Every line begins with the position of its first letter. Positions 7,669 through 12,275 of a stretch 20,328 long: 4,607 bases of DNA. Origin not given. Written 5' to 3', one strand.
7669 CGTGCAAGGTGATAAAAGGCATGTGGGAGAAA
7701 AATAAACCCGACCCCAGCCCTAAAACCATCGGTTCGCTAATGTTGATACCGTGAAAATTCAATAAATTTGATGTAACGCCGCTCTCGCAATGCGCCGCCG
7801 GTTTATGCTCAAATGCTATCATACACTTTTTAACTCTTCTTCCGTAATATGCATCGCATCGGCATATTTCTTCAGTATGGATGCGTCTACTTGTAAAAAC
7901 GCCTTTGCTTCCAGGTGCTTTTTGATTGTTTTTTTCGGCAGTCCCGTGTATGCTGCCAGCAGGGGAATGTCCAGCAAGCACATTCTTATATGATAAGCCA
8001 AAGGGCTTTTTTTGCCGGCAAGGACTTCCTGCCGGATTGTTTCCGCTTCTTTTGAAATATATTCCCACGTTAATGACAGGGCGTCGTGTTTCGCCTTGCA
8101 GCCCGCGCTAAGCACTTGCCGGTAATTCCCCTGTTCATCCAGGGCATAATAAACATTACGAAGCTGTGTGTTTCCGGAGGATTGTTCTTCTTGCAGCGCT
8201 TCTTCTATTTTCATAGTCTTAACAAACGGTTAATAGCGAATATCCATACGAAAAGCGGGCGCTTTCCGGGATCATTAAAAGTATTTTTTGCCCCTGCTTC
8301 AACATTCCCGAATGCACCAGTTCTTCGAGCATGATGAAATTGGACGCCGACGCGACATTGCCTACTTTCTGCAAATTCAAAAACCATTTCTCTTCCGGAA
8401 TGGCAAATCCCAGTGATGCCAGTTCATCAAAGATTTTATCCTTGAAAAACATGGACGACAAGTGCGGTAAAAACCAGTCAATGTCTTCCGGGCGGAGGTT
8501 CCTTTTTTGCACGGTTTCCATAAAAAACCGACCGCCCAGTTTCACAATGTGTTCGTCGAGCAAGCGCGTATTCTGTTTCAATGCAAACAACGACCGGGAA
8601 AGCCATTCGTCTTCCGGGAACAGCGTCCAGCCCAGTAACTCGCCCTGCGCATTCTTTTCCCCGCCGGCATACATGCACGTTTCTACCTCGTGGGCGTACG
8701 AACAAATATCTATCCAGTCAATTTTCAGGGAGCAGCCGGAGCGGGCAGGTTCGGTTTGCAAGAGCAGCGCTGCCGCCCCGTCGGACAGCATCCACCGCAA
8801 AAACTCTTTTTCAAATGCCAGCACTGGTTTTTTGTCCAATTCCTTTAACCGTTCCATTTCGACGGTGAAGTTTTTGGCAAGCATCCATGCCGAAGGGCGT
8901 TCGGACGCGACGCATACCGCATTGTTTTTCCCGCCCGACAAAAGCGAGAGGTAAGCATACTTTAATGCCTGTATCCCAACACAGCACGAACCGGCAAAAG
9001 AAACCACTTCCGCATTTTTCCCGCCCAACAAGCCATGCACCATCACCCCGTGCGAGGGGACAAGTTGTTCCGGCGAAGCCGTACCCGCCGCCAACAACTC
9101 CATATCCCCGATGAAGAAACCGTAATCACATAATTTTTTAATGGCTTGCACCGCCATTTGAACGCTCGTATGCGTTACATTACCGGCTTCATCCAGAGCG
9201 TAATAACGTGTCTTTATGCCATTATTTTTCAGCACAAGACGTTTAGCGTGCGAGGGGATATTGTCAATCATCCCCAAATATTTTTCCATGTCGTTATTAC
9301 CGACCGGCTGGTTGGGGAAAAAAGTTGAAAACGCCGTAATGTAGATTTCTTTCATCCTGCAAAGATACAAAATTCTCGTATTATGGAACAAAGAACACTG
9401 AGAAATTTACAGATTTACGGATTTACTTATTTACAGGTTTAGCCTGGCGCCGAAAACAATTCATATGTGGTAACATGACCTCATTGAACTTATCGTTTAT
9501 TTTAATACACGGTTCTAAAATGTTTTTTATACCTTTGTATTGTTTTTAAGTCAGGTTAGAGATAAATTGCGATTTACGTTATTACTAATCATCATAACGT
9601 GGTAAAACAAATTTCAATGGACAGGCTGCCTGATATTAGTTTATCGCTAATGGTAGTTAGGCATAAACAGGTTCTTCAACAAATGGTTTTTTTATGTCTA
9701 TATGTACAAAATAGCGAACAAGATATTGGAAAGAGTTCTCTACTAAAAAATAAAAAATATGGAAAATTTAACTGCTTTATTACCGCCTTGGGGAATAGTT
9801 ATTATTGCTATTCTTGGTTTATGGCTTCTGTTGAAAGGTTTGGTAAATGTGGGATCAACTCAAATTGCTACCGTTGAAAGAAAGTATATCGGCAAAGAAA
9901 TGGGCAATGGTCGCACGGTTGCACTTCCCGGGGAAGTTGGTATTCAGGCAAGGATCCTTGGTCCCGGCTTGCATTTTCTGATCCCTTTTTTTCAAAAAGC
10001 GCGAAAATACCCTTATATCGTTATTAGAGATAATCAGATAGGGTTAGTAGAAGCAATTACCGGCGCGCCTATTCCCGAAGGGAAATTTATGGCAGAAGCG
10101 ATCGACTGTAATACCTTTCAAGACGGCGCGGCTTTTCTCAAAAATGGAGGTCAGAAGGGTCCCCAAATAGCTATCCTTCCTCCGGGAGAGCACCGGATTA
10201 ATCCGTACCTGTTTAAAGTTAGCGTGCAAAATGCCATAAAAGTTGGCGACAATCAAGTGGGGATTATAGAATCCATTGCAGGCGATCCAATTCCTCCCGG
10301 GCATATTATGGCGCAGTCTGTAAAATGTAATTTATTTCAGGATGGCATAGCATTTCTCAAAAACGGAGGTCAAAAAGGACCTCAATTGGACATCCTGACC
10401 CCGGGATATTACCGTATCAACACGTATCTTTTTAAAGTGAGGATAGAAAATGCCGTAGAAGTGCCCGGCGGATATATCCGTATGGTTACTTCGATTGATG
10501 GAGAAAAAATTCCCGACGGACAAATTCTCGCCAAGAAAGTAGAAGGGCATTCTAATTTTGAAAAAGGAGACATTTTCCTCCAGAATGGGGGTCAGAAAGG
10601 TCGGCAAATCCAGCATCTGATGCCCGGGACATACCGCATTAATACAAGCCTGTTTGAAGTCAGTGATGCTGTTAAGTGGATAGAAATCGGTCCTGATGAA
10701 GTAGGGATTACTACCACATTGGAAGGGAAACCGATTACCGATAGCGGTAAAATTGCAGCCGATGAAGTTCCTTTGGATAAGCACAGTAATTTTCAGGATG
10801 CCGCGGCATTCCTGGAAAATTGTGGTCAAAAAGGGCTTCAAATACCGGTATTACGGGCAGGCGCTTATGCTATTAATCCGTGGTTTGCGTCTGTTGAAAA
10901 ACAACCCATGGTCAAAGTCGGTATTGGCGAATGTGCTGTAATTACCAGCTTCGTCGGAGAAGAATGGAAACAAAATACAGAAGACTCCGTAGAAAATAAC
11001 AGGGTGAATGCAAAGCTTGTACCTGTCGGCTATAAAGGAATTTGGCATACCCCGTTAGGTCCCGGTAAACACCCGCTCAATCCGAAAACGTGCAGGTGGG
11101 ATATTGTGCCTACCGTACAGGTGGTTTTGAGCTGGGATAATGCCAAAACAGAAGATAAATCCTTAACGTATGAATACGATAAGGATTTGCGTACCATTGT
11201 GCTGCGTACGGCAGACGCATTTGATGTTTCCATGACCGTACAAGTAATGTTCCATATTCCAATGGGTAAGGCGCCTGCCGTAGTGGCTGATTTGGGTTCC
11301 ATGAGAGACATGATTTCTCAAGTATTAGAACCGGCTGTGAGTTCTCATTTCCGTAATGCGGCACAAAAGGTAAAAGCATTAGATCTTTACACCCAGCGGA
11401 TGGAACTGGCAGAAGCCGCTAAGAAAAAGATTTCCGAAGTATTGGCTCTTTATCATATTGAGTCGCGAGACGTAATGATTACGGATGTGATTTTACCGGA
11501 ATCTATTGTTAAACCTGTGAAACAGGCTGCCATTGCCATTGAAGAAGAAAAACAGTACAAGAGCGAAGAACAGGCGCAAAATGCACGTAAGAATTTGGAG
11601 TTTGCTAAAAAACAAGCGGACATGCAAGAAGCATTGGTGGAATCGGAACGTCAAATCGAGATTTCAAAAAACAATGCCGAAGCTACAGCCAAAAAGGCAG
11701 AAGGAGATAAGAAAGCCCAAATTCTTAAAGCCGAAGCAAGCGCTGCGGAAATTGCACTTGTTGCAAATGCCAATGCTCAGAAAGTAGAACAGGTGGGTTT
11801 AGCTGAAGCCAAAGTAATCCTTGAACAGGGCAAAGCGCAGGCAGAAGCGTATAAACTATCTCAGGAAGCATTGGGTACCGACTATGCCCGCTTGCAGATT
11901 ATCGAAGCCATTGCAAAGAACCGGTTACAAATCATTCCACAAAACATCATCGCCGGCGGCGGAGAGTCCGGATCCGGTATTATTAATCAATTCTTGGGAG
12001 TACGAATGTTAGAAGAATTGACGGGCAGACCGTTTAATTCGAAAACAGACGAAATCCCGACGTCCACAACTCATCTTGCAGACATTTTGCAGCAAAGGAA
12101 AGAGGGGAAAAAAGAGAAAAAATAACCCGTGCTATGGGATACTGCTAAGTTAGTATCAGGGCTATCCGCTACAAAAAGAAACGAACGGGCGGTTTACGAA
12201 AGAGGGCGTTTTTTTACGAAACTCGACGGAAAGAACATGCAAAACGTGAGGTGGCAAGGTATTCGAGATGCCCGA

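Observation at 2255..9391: Compact eight-gene cluster that looks like an uncharacterised fatty-acid/type-II-PKS-like pathway with its own ABC exporter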

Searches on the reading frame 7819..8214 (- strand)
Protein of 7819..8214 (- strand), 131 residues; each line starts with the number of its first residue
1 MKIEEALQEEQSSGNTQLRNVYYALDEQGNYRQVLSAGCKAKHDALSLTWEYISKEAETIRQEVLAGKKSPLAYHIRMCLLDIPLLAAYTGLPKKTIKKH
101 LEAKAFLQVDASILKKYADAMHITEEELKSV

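Call 4: search_protein_families(library=pfam, proteins=[window:7819-8214:-], max_evalue=0.01)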
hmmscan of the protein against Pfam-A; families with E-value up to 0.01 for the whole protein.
window:7819-8214:- (131 aa): 0 families

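Call 5: search_protein_families(library=ncbifam, proteins=[window:7819-8214:-], max_evalue=0.01)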
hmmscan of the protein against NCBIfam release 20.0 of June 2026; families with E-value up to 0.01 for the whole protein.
window:7819-8214:- (131 aa): 2 families
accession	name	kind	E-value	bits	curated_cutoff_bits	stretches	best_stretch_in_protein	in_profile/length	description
NF053545.1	flexirubin_DarG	equivalog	9e-33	113.2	170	1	1-129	1-129/129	flexirubin biosynthesis protein DarG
NF053536.1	DarG_fam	subfamily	1.2e-31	109.5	70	1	1-130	1-129/131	DarG family dialkylresorcinol biosynthesis protein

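Call 53: find_homologous_proteins(query=window:7819-8214:-)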
Query window:7819-8214:- (131 aa): 51 proteins with E <= 0.001 among 63 candidates.
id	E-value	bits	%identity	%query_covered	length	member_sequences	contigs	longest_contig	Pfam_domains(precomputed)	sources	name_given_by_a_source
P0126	5.2e-69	248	92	100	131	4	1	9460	-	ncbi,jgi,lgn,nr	ncbi:MAG: hypothetical protein LBG31_02090 [Prevotellaceae bacterium]|jgi:hypothetical protein|nr:hy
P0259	3.9e-67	242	88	100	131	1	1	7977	-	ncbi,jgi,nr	ncbi:MAG: hypothetical protein LBB31_03700 [Prevotellaceae bacterium]|jgi:hypothetical protein|nr:hy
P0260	6.7e-65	235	84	100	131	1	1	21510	-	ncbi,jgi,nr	ncbi:MAG: hypothetical protein LBN98_05840 [Prevotellaceae bacterium]|jgi:hypothetical protein|nr:hy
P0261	5.9e-59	216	81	100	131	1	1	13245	-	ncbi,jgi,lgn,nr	ncbi:MAG: hypothetical protein LBU42_04095 [Prevotellaceae bacterium]|jgi:hypothetical protein|nr:hy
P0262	3.0e-47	178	67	100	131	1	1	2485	-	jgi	jgi:hypothetical protein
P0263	1.8e-45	172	65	100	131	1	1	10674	-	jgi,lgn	jgi:Fic family protein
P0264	2.1e-45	172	66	100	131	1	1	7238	-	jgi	jgi:hypothetical protein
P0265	2.4e-45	172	65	100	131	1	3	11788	-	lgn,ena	-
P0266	6.8e-43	164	61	100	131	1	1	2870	PF13443.13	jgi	jgi:hypothetical protein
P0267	6.9e-43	164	61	100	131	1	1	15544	-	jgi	jgi:hypothetical protein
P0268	1.2e-42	163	61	100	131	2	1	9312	-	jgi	-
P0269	5.2e-42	161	62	100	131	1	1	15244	-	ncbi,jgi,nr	ncbi:MAG: hypothetical protein LBI89_00575 [Prevotellaceae bacterium]|jgi:hypothetical protein|nr:hy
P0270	2.4e-41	159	60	100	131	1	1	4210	-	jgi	jgi:hypothetical protein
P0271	4.7e-41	158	58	100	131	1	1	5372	-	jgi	jgi:hypothetical protein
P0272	9.1e-41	157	60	100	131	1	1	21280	-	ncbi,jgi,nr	ncbi:MAG: hypothetical protein LBT83_11435 [Tannerella sp.]|jgi:hypothetical protein|nr:hypothetical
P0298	1.4e-32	130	50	100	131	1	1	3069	PF13443.13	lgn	-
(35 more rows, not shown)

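Call 60: predict_structure(alignment_id=A2)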
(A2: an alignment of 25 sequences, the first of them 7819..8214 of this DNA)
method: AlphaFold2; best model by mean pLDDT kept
length: 131 residues; sequences in the alignment: 25
mean_pLDDT: 80.3   pTM: 0.62
mean pLDDT of the five models: 80.3, 79.1, 77.6, 74.0, 72.6
residues with pLDDT >= 90: 76; 70-90: 18; 50-70: 19; < 50: 18
segments of 3 or more residues with pLDDT < 50: 1-18
pLDDT, mean of each block of 10 residues (from residue 1): 35 41 68 62 80 92 95 94 95 96 95 96 94 81
secondary structure, 60 per line:
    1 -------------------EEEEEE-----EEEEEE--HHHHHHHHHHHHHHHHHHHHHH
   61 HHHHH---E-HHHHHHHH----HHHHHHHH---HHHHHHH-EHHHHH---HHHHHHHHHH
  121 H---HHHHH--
elements in order: E20-25 E31-36 H39-65 H71-78 H83-90 H94-100 H103-107 H111-121 H125-129

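Call 63: fold_search(model_id=the predicted structure, library=pdb)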
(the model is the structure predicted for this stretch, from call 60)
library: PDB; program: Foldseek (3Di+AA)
matches with E <= 10: 402; with E <= 0.001: 0
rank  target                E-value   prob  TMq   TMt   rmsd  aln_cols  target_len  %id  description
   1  3kxa_A                5.8e-03  1.00  0.50  0.50  16.2       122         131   15  Crystal Structure of NGO0477 from Neisseria gonorrhoeae (released 2010-01-19)
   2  3kxa_B                1.1e-02  1.00  0.49  0.49  15.8       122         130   14  Crystal Structure of NGO0477 from Neisseria gonorrhoeae (released 2010-01-19)
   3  3vk0_A                2.9e-02  1.00  0.39  0.55   2.8        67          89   22  Crystal Structure of hypothetical transcription factor NHTF from Neisseria (released 2012-03-14)
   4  3vk0_C                3.4e-02  1.00  0.40  0.56   2.8        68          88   22  Crystal Structure of hypothetical transcription factor NHTF from Neisseria (released 2012-03-14)
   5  3vk0_B                4.1e-02  1.00  0.37  0.54   2.7        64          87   20  Crystal Structure of hypothetical transcription factor NHTF from Neisseria (released 2012-03-14)
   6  2b5a_B                4.4e-02  1.00  0.39  0.66   2.0        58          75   16  C.BclI, Control Element of the BclI Restriction-Modification System (released 2006-01-03)
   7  2b5a_A                4.4e-02  1.00  0.39  0.65   2.1        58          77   16  C.BclI, Control Element of the BclI Restriction-Modification System (released 2006-01-03)
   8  2b5a_C                4.9e-02  1.00  0.39  0.66   2.0        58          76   16  C.BclI, Control Element of the BclI Restriction-Modification System (released 2006-01-03)
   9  8p8o_F                5.9e-02  1.00  0.38  0.35   2.2        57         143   18  M. tuberculosis dUTPase - Stl1-159 (StlNT) complex structure (released 2024-11-27)
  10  3pxp_B                6.6e-02  1.00  0.32  0.15   2.3        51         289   35  Crystal structure of a PAS and DNA binding domain containing protein (Caur_2278) from CHLOROFLEXUS AURANTIACUS J-10-FL (released 2011-01-19)
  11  6b9s_C                7.0e-02  1.00  0.40  0.12   2.1        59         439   19  MPnS crystallized in the absence of substrate (released 2017-12-20)
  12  8ezt_B                7.0e-02  1.00  0.35  0.60   2.0        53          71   24  Crystal structure of HipB(Lp) from Legionella pneumophila (released 2023-09-27)
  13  8p8o_J                7.4e-02  1.00  0.39  0.36   2.1        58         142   17  M. tuberculosis dUTPase - Stl1-159 (StlNT) complex structure (released 2024-11-27)
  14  1y7y_B                7.4e-02  1.00  0.39  0.74   2.1        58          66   22  High-resolution crystal structure of the restriction-modification controller protein C.AhdI from Aeromonas hydrophila (released 2005-02-22)
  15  2cro                  7.4e-02  1.00  0.39  0.73   1.8        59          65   19  STRUCTURE OF PHAGE 434 CRO PROTEIN AT 2.35 ANGSTROMS RESOLUTION (released 1989-10-15)
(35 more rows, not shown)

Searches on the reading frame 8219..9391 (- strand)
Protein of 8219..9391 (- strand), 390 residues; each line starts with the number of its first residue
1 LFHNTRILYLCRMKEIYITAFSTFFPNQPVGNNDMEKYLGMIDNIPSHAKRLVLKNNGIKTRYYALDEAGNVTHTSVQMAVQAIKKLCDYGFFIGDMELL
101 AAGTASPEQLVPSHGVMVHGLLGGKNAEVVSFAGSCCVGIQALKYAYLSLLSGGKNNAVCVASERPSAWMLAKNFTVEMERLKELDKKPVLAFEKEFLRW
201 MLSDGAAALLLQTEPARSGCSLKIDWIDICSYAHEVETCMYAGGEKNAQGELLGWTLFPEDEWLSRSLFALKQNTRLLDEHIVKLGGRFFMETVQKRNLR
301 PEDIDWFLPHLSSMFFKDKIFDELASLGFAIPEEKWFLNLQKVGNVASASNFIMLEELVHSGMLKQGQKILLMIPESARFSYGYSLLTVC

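Call 4: search_protein_families(library=pfam, proteins=[window:8219-9391:-], max_evalue=0.01)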
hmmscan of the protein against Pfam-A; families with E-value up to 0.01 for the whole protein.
window:8219-9391:- (390 aa): 1 family
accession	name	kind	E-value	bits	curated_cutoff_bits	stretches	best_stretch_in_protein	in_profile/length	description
PF08541.16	ACP_syn_III_C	-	7.3e-15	55.3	26.6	1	295-373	2-75/90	3-Oxoacyl-[acyl-carrier-protein (ACP)] synthase III C terminal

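Call 5: search_protein_families(library=ncbifam, proteins=[window:8219-9391:-], max_evalue=0.01)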
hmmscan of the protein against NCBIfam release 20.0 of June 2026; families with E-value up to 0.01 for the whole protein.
window:8219-9391:- (390 aa): 8 families
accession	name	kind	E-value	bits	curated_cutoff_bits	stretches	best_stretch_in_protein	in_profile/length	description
NF053539.1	resorcinol_DarB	exception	1.4e-165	551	550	1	14-390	1-377/377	dialkylresorcinol biosynthesis protein DarB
NF005293.2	PRK06816.1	subfamily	1e-162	541.5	450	1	16-390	1-378/378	StlD/DarB family beta-ketosynthase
NF006829.0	PRK09352.1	subfamily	1.6e-23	83.2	249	2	201-385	158-317/322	beta-ketoacyl-ACP synthase 3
TIGR00747.1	fabH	subfamily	2.7e-22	79.3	292.1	2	289-385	228-318/322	beta-ketoacyl-ACP synthase III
NF005541.0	PRK07204.1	equivalog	6.7e-17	61.9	402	2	13-168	2-147/329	beta-ketoacyl-ACP synthase III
NF006720.0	PRK09258.1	equivalog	3.3e-13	49.6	285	1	12-373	2-323/338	3-oxoacyl-ACP synthase III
NF004623.0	PRK05963.1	equivalog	1.5e-12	47.5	437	2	17-147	7-126/328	beta-ketoacyl-ACP synthase III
NF009519.0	PRK12880.1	equivalog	0.002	17.5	436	0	49-161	39-146/353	beta-ketoacyl-ACP synthase III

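Call 31: search_solved_structures(query=window:8219-9355:-, max_evalue=0.001, show_alignments=1)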
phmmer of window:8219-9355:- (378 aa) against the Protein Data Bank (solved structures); distinct sequences matched with E-value up to 0.001: 37.
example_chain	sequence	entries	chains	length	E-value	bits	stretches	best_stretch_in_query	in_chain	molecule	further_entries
5gk0_A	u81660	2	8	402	8e-121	407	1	3-377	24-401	Ketosynthase StlD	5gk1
5gk2_A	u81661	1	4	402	2e-119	402.4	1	3-377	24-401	Ketosynthase StlD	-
2ebd_A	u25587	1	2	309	9.2e-15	58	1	277-368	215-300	3-oxoacyl-[acyl-carrier-protein] synthase 3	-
4dfe_A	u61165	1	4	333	4e-11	46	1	276-374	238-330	3-oxoacyl-[acyl-carrier-protein] synthase 3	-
1zow_A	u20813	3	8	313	9.7e-11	44.8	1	251-361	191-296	3-oxoacyl-[acyl-carrier-protein] synthase III | 3-oxoacyl-[acyl-carrier-protein] synthase 3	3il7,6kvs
8vd9_A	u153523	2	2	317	2e-10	43.8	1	266-362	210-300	Beta-ketoacyl-[acyl-carrier-protein] synthase III 1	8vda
4ryb_A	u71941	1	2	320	3.3e-10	43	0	271-371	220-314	3-oxoacyl-[acyl-carrier-protein] synthase 3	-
1ub7_A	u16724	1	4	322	4.3e-10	42.7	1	261-363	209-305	3-oxoacyl-[acyl-carrier protein] synthase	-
4ylt_A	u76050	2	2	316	8e-10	41.8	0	276-374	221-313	3-oxoacyl-[acyl-carrier-protein] synthase 3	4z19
3h76_A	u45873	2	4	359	1.8e-09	40.6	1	14-153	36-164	PQS biosynthetic enzyme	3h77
8vdb_A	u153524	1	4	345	2.2e-09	40.3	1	278-361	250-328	Beta-ketoacyl-[acyl-carrier-protein] synthase III 2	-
3h78_A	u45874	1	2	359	2.8e-08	36.7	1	14-152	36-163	PQS biosynthetic enzyme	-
4nhd_A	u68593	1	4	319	4.9e-08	35.9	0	276-374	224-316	3-oxoacyl-[acyl-carrier-protein] synthase 3 protein 1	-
5by7_A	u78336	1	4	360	6.4e-08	35.5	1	13-150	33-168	3-oxoacyl-ACP synthase III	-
3il4_A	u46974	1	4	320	8.1e-08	35.2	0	288-375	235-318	3-oxoacyl-[acyl-carrier-protein] synthase 3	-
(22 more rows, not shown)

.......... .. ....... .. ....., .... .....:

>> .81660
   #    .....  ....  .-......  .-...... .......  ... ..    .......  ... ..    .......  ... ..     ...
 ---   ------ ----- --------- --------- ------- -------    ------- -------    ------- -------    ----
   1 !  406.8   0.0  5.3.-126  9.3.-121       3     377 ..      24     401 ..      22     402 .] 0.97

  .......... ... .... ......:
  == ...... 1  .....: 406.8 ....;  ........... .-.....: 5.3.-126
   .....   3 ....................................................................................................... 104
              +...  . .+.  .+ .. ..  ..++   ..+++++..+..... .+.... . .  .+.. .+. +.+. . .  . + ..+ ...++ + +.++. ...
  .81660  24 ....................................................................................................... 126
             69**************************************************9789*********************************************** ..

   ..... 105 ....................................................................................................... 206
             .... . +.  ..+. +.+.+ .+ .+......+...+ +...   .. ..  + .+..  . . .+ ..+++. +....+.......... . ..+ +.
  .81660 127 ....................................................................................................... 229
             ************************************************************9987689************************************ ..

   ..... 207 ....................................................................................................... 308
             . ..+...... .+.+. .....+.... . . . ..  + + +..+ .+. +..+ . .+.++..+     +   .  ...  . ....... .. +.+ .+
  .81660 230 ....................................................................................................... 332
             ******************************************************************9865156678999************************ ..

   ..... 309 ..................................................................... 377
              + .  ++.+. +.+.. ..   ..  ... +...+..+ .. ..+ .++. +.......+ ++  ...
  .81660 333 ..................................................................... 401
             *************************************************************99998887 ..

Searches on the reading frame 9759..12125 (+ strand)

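Call 69: search_protein_families(library=pfam, proteins=[window:9759-12125:+], max_evalue=0.0001)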
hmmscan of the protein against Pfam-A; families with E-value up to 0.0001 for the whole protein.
window:9759-12125:+ (788 aa): 1 family
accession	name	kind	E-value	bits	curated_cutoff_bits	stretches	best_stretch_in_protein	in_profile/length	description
PF01145.31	Band_7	-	1.1e-21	78.1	23.6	1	430-607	18-175/176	SPFH domain / Band 7 family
